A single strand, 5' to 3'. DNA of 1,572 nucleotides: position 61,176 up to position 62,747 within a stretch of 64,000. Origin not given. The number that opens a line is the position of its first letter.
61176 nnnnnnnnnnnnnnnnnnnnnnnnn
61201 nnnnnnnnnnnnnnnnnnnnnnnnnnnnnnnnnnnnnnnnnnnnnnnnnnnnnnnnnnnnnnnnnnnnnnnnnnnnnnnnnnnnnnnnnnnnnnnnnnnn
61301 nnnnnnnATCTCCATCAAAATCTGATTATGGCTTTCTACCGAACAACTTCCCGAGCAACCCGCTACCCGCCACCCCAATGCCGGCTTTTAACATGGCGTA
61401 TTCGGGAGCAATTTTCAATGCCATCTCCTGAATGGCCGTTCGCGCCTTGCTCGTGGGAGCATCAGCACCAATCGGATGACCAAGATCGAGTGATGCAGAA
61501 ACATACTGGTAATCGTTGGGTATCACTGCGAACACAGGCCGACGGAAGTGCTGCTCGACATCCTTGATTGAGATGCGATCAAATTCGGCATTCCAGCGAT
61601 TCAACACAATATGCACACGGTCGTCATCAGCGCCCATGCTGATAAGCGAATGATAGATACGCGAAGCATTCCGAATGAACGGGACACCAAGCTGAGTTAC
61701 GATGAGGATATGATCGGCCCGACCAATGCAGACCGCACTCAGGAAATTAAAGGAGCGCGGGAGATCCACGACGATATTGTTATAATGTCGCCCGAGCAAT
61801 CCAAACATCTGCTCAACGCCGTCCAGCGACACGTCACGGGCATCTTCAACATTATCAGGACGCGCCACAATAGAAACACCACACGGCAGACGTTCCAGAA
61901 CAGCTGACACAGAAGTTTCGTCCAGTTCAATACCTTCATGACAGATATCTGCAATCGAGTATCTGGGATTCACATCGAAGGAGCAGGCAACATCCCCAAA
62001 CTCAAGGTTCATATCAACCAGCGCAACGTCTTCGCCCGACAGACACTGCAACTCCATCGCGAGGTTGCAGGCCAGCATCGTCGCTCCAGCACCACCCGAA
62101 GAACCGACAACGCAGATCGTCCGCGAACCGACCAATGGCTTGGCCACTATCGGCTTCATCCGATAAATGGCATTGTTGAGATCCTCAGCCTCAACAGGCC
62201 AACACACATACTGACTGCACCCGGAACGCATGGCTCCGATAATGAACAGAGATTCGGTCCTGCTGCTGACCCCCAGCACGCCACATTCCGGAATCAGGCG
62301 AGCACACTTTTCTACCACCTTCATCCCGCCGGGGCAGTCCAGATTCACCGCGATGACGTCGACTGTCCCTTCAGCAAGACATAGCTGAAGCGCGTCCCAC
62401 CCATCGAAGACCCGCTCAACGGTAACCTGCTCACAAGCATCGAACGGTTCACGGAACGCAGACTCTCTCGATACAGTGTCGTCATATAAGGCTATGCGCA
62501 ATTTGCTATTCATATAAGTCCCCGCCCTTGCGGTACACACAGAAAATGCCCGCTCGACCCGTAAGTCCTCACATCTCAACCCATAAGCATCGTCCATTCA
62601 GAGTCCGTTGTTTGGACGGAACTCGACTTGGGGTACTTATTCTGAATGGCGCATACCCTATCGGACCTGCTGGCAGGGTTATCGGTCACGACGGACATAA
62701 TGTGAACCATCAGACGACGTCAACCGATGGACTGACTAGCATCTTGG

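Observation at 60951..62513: Two-gene operon pairing a CpaE/TadZ-like REC-ParA ATPase with a stand-alone PilZ protein, next to an HDOD protein and EPS genes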

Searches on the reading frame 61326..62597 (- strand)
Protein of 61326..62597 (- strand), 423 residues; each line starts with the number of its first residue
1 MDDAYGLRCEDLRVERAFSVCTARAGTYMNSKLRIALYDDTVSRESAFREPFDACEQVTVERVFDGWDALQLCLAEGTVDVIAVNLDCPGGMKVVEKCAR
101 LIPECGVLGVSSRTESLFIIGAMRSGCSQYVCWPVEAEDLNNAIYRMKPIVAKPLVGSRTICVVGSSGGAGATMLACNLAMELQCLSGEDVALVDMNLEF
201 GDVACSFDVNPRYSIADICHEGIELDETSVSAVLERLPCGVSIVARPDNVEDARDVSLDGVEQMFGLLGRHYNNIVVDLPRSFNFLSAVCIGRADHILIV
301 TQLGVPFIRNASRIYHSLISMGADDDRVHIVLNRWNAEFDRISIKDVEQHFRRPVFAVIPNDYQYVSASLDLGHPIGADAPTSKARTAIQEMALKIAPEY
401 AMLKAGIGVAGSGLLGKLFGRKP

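Call 3: search_protein_families(library=pfam, proteins=[window:61326-62513:-], max_evalue=0.01)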
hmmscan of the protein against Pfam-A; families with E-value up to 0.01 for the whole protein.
window:61326-62513:- (395 aa): 5 families
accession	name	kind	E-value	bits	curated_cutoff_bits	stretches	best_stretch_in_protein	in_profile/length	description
PF06564.18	CBP_BcsQ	-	2.3e-08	34.3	21.3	1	132-366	3-231/234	Cellulose biosynthesis protein BcsQ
PF01656.29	CbiA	-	3e-06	27.7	25.4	1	133-338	1-116/125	CobQ/CobB/MinD/ParA nucleotide binding domain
PF13614.12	AAA_31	-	8.3e-06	26.3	27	1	131-276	2-150/177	AAA domain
PF10609.15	ParA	-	0.00067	19.6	27.1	0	131-170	4-42/246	NUBPL iron-transfer P-loop NTPase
PF00072.30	Response_reg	-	0.001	19.6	30.2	1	9-116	3-110/111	Response regulator receiver domain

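Call 4: search_protein_families(library=ncbifam, proteins=[window:61326-62513:-], max_evalue=0.01)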
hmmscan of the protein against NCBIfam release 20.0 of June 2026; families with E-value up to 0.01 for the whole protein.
window:61326-62513:- (395 aa): 12 families
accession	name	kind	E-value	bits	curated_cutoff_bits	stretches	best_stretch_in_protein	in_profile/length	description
TIGR01969.1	minD_arch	subfamily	7.6e-19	67.9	201.75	1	131-370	1-232/251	cell division ATPase MinD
TIGR01968.1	minD_bact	equivalog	6.4e-16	58.5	212.9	1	132-376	3-244/261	septum site-determining protein MinD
TIGR03815.1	CpaE_hom_Actino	equivalog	4.1e-14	52.5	154.45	1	93-347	77-320/340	septum site-determining protein Ssd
TIGR03371.1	cellulose_yhjQ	equivalog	2.6e-07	30.4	157.85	1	132-365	3-238/246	cellulose biosynthesis protein BcsQ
NF041546.1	ParA_partition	equivalog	1.7e-06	27.7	180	0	132-168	1-36/203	ParA family partition ATPase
NF008079.0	PRK10818.1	equivalog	7.7e-06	25.4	508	1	131-365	3-243/270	septum site-determining protein MinD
NF007460.0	PRK10037.1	equivalog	0.00021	20.8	399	1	135-275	6-149/250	cellulose biosynthesis protein BcsQ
NF007018.1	PRK09483.1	equivalog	0.00035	20.3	280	1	33-118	31-117/217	UvrY/SirA/GacA family response regulator transcription factor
TIGR03018.1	pepcterm_TyrKin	hypoth_equivalog_domain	0.00044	19.6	230.65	1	130-208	35-114/207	XrtA-associated tyrosine autokinase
NF041136.1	MrpORP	equivalog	0.00088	18.6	450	0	131-181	6-55/365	iron-sulfur cluster carrier protein MrpORP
NF041946.1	LuxO_transreg_Vib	equivalog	0.0059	15.4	800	1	12-114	4-106/463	quorum-sensing sigma-54 dependent transcriptional regulator LuxO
NF041733.1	resp_reg_CseB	equivalog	0.0063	15.9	350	0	30-115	25-110/228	two-component system response regulator CseB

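Call 6: find_encoding_contigs(protein=window:61326-62513:-, flank=10000, max_places=6)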
Protein window:61326-62513:- (395 aa): no gene with exactly this product is on record in the collection.

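Call 8: find_encoding_contigs(protein=window:61326-62597:-, flank=10000, max_places=6)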
Protein window:61326-62597:- (423 aa): no gene with exactly this product is on record in the collection.

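Call 9: find_homologous_proteins(query=window:61326-62513:-, max_evalue=0.00001)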
Query window:61326-62513:- (395 aa): 330 proteins with E <= 0.00001 among 5556 candidates; the best 120 are listed.
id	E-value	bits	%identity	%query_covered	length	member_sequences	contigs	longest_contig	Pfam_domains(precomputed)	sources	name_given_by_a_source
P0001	8.8e-264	892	100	100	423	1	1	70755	PF01656.30,PF13614.13,PF06564.19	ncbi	-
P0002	1.2e-149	517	57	100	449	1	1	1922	PF01656.30,PF13614.13,PF06564.19,PF00072.31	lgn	-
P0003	2.1e-147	509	58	100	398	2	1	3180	PF01656.30,PF13614.13,PF00072.31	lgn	-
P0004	8.8e-147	507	60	100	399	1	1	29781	PF01656.30,PF13614.13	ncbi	-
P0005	8.7e-146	504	57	100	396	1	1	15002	PF01656.30,PF13614.13,PF06564.19,PF00072.31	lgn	-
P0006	8.8e-146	504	57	99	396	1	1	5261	PF01656.30,PF13614.13,PF06564.19,PF00072.31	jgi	jgi:pilus assembly protein CpaE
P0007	8.6e-145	501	56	100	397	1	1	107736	PF01656.30,PF13614.13,PF06564.19,PF00072.31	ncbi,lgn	-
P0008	1.6e-143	496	56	99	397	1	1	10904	PF01656.30,PF13614.13,PF06564.19,PF00072.31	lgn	-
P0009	3.2e-142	492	57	100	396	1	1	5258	PF01656.30,PF13614.13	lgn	-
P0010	4.8e-142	492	56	99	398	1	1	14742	PF10609.16,PF01656.30,PF13614.13,PF06564.19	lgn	-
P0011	3.0e-141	489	55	100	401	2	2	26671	PF01656.30,PF13614.13,PF06564.19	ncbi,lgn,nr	ncbi:MAG: hypothetical protein HOP29_19365 [Phycisphaerales bacterium]|nr:hypothetical protein [Phyc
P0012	7.3e-141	488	56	100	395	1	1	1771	PF10609.16,PF01656.30,PF00072.31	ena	-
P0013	1.0e-140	487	55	93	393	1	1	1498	PF01656.30,PF13614.13,PF06564.19,PF00072.31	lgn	-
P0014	3.4e-137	476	55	99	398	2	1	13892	PF01656.30,PF13614.13,PF06564.19,PF00072.31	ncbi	ncbi:MAG: AAA family ATPase [Phycisphaerae bacterium]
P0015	8.7e-137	474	54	93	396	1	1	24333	PF10609.16,PF01656.30,PF13614.13,PF00072.31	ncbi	-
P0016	1.5e-136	474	56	98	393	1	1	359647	PF10609.16,PF01656.30,PF13614.13,PF06564.19,PF00072.31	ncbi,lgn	-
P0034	1.5e-120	421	51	99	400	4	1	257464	PF10609.16,PF01656.30,PF13614.13,PF00072.31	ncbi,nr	ncbi:MAG: AAA family ATPase [Phycisphaerales bacterium]|nr:AAA family ATPase [Phycisphaerales bacter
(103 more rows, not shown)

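Call 10: find_encoding_contigs(protein=P0001, flank=10000, max_places=3)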
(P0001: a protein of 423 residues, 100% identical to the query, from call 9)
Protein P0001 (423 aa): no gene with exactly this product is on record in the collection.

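Call 11: find_encoding_contigs(protein=P0016, flank=10000, max_places=3)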
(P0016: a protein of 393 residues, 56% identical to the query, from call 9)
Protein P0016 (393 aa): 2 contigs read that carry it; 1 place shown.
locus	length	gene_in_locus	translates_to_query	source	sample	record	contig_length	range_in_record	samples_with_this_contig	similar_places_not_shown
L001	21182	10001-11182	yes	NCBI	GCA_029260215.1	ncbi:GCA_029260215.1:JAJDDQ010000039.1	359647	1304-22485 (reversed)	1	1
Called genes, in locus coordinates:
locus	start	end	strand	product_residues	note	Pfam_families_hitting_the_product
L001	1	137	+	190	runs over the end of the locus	PF00163:Ribosomal_S4, PF01479:S4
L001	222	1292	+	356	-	PF01193:RNA_pol_L, PF01000:RNA_pol_A_bac, PF03118:RNA_pol_A_CTD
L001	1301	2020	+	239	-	PF01196:Ribosomal_L17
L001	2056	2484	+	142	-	PF11969:DcpS_C, PF01230:HIT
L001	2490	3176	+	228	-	PF00702:Hydrolase, PF13419:HAD_2, PF13242:Hydrolase_like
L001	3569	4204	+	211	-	-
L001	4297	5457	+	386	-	-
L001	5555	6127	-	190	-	PF14117:DUF4287, PF18899:DUF5655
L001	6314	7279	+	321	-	PF00892:EamA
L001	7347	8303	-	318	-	PF13487:HD_5, PF01966:HD (weak)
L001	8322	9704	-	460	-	PF13487:HD_5, PF01966:HD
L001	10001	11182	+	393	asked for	PF00072:Response_reg (weak), PF01656:CbiA (weak), PF06564:CBP_BcsQ, PF10609:ParA (faint), PF13614:AAA_31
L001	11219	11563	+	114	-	-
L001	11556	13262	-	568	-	PF25087:GMPPB_C (weak), PF02397:Bac_transf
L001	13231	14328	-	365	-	PF00483:NTP_transferase, PF25084:LbH_EIF2B, PF00132:Hexapep (weak), PF25087:GMPPB_C (faint), PF00132:Hexapep (weak)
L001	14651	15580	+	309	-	PF01297:ZnuA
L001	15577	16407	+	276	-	PF00005:ABC_tran, PF02463:SMC_N (faint), PF13304:AAA_21 (weak)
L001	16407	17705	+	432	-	PF00950:ABC-3, PF01032:FecCD, PF02742:Fe_dep_repr_C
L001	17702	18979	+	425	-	PF00950:ABC-3, PF01032:FecCD (weak), PF02742:Fe_dep_repr_C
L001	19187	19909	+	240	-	PF06293:Kdo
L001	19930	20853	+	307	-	PF06293:Kdo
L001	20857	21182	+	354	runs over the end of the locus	PF13579:Glyco_trans_4_4 (weak), PF20706:GT4-conflict, PF00534:Glycos_transf_1, PF13692:Glyco_trans_1_4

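Call 14: find_related_loci(query=A1, collection=genome_contigs, flank=10000)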
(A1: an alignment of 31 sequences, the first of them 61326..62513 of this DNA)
Query A1 (395 aa) in genome_contigs; peptide patterns used: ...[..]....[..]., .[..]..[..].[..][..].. (x = any residue, [..] = any of these).
117 stretches matched a pattern; 84 encode a relative of the query (tblastn E <= 1e-3); the best 80 are kept; 80 distinct loci.
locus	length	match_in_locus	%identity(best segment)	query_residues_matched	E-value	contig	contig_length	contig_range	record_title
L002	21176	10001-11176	56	1-394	7e-152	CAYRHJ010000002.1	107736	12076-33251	MAG TPA_asm: uncultured Phycisphaeraceae bacterium isolate binchicken_co31_456 genome assembly, contig: k141_645529, who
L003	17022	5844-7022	55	1-395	1e-146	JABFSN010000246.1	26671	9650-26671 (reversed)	MAG: Phycisphaerales bacterium isolate WB-IL-13 seq_790, whole genome shotgun sequence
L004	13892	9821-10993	55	3-394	1e-143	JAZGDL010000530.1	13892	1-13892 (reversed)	MAG: Phycisphaerae bacterium isolate SCS3bin.42 SCS3bin.42_530, whole genome shotgun sequence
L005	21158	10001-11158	56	7-393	1e-142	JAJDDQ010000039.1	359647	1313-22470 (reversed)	MAG: Phycisphaerae bacterium isolate OFTM258 OFTM258_38, whole genome shotgun sequence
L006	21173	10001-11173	54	1-394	3e-138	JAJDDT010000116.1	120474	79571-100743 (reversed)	MAG: Phycisphaerae bacterium isolate OFTM371 OFTM371_115, whole genome shotgun sequence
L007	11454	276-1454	51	1-394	9e-137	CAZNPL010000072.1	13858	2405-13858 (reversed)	MAG TPA_asm: uncultured Phycisphaeraceae bacterium isolate SRP141376_co2_188 genome assembly, contig: NODE_8674_length_1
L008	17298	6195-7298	54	7-374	3e-136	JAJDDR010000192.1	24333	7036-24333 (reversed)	MAG: Phycisphaerae bacterium isolate OFTM285 OFTM285_191, whole genome shotgun sequence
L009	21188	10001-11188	51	1-393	4e-130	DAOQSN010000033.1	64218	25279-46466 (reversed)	MAG TPA_asm: Phycisphaerae bacterium isolate AMR_MDS_1165 NODE_513_length_64218_cov_11.525303, whole genome shotgun sequ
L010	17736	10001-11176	52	1-394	3e-126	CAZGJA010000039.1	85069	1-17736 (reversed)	MAG TPA_asm: uncultured Phycisphaeraceae bacterium isolate binchicken_co200_324 genome assembly, contig: k141_433580, wh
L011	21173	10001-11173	51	3-394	1e-125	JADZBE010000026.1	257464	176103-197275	MAG: Phycisphaerales bacterium isolate SJ659 c_000001050961, whole genome shotgun sequence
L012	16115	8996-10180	49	1-393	9e-125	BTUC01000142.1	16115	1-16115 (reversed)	MAG: Phycisphaerae bacterium AMX-MBFR-13 DNA, sequence142, whole genome shotgun sequence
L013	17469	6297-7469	50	3-394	4e-124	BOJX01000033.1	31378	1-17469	MAG: Planctomycetota bacterium BroJett003 DNA, sequence033, whole genome shotgun sequence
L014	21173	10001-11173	49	3-394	4e-123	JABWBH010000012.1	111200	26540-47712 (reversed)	MAG: Phycisphaerae bacterium isolate MAG_25 scaffold_163, whole genome shotgun sequence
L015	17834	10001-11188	50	1-395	1e-122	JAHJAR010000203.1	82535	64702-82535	MAG: Planctomycetota bacterium isolate Modern_marine.mb.222 Modern_marine.mb.222_k141_1321208, whole genome shotgun sequ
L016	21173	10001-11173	53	1-394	6e-130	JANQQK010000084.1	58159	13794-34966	MAG: Phycisphaerae bacterium isolate IP29b_bin.25 k99_3944264, whole genome shotgun sequence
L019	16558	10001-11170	46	1-394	3e-121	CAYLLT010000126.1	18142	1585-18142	MAG TPA_asm: uncultured Planctomycetales bacterium isolate SRP119689_co1_258 genome assembly, contig: NODE_4207_length_1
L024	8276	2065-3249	47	1-391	5e-115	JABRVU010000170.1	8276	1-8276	MAG: Phycisphaerae bacterium isolate MAG-02r c_000000001960, whole genome shotgun sequence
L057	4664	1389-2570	43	1-394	9e-100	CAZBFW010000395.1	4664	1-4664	MAG TPA_asm: uncultured Phycisphaeraceae bacterium isolate binchicken_co43_71 genome assembly, contig: NODE_31341_length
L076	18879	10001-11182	41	1-394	4e-101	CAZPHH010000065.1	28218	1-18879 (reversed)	MAG TPA_asm: uncultured Phycisphaeraceae bacterium isolate SRP241326_co4_311 genome assembly, contig: NODE_2371_length_2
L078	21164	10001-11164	35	1-381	4e-63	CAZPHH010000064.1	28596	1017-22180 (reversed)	MAG TPA_asm: uncultured Phycisphaeraceae bacterium isolate SRP241326_co4_311 genome assembly, contig: NODE_2328_length_2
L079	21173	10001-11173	35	1-384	5e-63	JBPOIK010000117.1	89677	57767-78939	MAG: Planctomycetota bacterium isolate MAG_549 c_000000542621, whole genome shotgun sequence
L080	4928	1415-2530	36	1-368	1e-59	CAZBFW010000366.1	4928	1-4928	MAG TPA_asm: uncultured Phycisphaeraceae bacterium isolate binchicken_co43_71 genome assembly, contig: NODE_29211_length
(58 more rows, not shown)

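Call 16: find_encoding_contigs(protein=P0007, flank=10000, max_places=2)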
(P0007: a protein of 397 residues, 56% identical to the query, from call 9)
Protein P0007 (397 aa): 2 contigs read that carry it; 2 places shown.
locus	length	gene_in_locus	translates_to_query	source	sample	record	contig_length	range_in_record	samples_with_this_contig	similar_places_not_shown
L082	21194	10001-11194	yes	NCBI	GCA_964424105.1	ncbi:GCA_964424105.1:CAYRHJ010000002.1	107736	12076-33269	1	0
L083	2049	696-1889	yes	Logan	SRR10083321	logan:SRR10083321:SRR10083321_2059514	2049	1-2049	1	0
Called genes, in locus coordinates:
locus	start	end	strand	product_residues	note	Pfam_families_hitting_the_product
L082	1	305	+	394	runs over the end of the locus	PF01969:Ni_insertion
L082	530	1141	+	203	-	PF10975:DUF2802 (faint), PF19610:DUF6115 (weak)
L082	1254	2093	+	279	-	-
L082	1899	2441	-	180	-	-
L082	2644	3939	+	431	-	PF04055:Radical_SAM, PF12544:LAM_C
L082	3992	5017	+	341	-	PF07478:Dala_Dala_lig_C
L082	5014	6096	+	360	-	PF07478:Dala_Dala_lig_C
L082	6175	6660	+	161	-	PF00583:Acetyltransf_1, PF13673:Acetyltransf_10, PF13508:Acetyltransf_7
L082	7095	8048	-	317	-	PF05231:MASE1 (weak), PF13487:HD_5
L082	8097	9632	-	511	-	PF13487:HD_5, PF01966:HD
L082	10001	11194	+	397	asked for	PF00072:Response_reg, PF01656:CbiA, PF06564:CBP_BcsQ (weak), PF13614:AAA_31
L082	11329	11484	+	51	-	-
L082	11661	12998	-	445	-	PF12679:ABC2_membrane_2, PF12698:ABC2_membrane_3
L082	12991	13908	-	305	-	PF00005:ABC_tran, PF13304:AAA_21, PF13732:DrrA1-3_C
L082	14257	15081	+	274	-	PF13489:Methyltransf_23 (weak), PF08241:Methyltransf_11, PF08242:Methyltransf_12 (faint), PF13649:Methyltransf_25 (faint)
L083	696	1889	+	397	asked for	PF00072:Response_reg, PF01656:CbiA, PF06564:CBP_BcsQ (weak), PF13614:AAA_31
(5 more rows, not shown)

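Call 17: find_encoding_contigs(protein=P0034, flank=10000, max_places=2)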
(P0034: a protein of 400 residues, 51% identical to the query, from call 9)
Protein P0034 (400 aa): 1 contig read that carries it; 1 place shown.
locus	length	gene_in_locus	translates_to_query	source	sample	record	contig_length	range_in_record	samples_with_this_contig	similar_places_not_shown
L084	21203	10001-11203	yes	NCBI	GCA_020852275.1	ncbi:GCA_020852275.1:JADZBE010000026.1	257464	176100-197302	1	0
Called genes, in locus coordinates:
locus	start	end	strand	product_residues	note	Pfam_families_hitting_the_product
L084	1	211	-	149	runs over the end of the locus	-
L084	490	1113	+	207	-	PF03703:bPH_2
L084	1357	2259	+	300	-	PF00483:NTP_transferase, PF12804:NTP_transf_3 (weak)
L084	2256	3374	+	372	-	PF01636:APH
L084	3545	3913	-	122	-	-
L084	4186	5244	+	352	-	PF00072:Response_reg, PF01339:CheB_methylest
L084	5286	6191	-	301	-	PF01259:SAICAR_synt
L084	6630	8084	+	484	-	-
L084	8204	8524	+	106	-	PF12836:HHH_3 (faint), PF00633:HHH (faint)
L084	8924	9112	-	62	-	-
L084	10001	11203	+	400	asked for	PF00072:Response_reg (weak), PF01656:CbiA (faint), PF10609:ParA (faint), PF13614:AAA_31 (weak)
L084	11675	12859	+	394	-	PF07963:N_methyl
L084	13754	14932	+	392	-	-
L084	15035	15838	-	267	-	PF00561:Abhydrolase_1, PF12146:Hydrolase_4, PF12697:Abhydrolase_6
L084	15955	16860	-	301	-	-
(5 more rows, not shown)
